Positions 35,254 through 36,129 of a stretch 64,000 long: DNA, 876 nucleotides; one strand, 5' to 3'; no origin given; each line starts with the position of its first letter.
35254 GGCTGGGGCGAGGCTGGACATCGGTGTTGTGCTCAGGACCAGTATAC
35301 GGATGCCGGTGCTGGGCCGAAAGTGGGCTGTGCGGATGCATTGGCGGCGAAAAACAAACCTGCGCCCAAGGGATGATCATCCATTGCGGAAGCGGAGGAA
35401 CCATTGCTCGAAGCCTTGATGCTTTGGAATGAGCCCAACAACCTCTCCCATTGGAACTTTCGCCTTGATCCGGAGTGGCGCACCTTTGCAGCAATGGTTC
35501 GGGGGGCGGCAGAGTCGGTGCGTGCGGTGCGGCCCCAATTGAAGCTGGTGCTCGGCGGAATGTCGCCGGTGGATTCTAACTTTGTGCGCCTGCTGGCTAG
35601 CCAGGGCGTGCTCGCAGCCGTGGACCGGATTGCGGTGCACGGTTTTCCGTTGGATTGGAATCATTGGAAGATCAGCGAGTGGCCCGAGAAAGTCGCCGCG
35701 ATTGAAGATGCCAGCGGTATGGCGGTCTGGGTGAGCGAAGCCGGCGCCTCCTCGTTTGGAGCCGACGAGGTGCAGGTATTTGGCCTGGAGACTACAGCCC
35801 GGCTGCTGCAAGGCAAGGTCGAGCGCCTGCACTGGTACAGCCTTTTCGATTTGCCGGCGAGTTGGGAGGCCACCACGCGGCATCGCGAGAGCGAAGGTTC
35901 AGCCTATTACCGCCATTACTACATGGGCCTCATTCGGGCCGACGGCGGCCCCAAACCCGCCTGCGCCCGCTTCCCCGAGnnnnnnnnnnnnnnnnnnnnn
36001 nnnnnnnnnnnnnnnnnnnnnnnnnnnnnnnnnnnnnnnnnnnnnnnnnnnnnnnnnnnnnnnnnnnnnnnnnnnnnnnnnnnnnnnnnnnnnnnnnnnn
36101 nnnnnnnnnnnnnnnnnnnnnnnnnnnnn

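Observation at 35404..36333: Apparent circular permutation of a GH39-like TIM-barrel glycosidase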

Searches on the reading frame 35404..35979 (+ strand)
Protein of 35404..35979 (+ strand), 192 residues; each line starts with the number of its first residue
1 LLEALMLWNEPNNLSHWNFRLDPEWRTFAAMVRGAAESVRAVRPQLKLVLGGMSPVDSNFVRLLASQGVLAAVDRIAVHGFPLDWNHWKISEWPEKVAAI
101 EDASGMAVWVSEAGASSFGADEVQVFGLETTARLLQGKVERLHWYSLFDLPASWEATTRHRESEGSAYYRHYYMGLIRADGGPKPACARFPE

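Call 5: search_protein_families(library=pfam, proteins=[window:35404-35979:+], max_evalue=10)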
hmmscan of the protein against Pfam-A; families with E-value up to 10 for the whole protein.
window:35404-35979:+ (192 aa): 2 families
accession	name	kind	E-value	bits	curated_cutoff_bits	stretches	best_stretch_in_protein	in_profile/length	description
PF11790.14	Glyco_hydro_cc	-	0.0048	16.9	21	1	3-146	67-209/237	Glycosyl hydrolase catalytic core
PF11591.13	2Fe-2S_Ferredox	-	0.032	14.5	25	1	27-44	8-25/34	Ferredoxin chloroplastic transit peptide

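Call 6: search_protein_families(library=ncbifam, proteins=[window:35404-35979:+], max_evalue=10)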
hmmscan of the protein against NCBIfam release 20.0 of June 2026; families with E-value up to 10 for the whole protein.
window:35404-35979:+ (192 aa): 1 family
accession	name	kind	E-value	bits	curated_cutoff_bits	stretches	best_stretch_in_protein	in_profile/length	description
TIGR03559.1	F420_Rv3520c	subfamily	0.082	11.9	335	1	35-76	232-274/325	LLM class F420-dependent oxidoreductase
